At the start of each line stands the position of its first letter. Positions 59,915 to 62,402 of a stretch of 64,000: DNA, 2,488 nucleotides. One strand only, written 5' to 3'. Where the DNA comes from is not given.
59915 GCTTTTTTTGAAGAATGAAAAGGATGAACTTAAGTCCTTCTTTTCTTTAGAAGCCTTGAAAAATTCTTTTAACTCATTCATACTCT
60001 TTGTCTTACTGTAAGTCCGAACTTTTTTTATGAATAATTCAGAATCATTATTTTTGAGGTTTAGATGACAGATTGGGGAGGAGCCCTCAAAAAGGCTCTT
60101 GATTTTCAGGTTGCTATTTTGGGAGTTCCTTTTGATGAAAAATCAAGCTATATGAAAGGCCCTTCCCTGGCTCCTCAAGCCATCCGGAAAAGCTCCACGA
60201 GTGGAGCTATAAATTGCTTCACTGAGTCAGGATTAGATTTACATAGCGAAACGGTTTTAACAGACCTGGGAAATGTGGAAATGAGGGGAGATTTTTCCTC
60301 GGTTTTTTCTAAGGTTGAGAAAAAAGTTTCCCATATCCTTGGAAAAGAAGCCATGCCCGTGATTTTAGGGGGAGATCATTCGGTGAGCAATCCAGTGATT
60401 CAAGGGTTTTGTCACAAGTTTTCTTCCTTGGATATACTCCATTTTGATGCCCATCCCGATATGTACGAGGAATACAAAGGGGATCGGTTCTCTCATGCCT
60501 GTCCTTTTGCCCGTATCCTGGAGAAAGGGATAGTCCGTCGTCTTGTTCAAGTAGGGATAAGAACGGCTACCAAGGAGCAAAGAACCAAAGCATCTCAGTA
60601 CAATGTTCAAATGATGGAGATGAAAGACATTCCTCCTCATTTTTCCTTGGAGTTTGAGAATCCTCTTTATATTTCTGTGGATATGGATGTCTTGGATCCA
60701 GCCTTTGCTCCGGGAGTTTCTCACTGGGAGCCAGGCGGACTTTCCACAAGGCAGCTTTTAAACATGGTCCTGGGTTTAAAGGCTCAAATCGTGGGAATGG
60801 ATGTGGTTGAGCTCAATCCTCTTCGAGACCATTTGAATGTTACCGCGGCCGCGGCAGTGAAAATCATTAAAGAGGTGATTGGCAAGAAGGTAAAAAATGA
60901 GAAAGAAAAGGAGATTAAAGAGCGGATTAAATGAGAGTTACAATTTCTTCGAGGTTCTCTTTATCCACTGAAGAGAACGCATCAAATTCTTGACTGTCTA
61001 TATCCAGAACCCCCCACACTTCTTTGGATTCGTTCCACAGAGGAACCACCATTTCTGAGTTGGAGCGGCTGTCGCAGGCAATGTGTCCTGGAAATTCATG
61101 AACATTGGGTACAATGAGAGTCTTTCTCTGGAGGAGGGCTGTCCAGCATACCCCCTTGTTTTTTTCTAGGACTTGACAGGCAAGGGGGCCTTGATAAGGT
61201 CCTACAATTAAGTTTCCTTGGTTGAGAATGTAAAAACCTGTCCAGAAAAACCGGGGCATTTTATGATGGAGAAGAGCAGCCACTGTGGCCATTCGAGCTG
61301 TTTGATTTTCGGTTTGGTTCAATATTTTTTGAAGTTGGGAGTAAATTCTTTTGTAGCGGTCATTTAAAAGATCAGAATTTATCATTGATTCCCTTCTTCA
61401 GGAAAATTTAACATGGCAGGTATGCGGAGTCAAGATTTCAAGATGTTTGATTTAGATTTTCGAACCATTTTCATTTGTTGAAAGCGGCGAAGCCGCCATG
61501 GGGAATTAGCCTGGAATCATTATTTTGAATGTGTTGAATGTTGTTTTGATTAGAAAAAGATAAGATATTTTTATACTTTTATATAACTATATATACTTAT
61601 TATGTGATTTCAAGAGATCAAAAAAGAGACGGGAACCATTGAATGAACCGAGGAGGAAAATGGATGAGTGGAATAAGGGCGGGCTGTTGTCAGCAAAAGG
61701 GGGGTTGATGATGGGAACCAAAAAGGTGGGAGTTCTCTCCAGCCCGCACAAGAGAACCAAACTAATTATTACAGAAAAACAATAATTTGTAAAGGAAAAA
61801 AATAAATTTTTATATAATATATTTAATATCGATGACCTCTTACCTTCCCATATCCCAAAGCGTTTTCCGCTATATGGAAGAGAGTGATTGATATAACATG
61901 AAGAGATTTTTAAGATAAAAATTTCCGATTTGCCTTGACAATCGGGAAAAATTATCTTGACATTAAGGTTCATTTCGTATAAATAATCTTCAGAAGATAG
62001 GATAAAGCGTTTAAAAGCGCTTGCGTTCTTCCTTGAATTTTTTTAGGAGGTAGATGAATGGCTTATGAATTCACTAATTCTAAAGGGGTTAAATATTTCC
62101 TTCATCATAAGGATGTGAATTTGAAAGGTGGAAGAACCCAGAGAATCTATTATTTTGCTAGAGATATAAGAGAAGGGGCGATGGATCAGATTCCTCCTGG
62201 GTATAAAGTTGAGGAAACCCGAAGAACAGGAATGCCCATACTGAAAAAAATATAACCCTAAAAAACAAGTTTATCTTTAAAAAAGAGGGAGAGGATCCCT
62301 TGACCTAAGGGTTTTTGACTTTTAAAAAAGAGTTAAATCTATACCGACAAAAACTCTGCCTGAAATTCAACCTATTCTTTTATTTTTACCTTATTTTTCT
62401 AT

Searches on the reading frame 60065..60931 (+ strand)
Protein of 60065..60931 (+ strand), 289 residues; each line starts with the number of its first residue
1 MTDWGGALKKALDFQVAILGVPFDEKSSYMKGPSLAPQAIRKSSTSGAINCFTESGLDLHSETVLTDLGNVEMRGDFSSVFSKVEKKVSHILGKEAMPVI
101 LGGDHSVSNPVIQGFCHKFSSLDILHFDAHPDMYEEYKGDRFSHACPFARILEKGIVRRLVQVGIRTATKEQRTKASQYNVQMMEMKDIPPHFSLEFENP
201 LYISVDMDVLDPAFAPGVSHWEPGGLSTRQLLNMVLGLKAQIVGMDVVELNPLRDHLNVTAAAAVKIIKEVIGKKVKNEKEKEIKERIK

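Call 85: search_protein_families(library=pfam, proteins=[window:60065-60931:+], max_evalue=0.00001)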
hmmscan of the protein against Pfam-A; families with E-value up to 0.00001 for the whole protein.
window:60065-60931:+ (289 aa): 1 family
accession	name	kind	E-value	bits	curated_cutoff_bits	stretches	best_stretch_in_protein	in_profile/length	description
PF00491.26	Arginase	-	3.8e-72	243.6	22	1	15-271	2-277/280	Arginase family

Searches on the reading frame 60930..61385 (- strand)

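Call 85: search_protein_families(library=pfam, proteins=[window:60930-61385:-], max_evalue=0.00001)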
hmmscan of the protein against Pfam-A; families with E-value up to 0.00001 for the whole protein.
window:60930-61385:- (152 aa): 2 families
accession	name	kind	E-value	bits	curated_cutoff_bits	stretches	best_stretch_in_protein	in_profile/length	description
PF13185.12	GAF_2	-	5.2e-09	36.9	28.6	1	50-152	23-131/136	GAF domain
PF01590.32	GAF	-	2.9e-08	34.8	22.4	1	52-151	34-128/133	GAF domain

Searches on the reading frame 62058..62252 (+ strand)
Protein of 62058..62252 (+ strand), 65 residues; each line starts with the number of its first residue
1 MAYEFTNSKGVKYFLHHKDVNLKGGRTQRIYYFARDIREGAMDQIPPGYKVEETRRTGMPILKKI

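Call 76: find_encoding_contigs(protein=window:62058-62252:+, flank=10000, max_places=10)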
Protein seq(65 aa) (65 aa): no gene with exactly this product is on record in the collection.
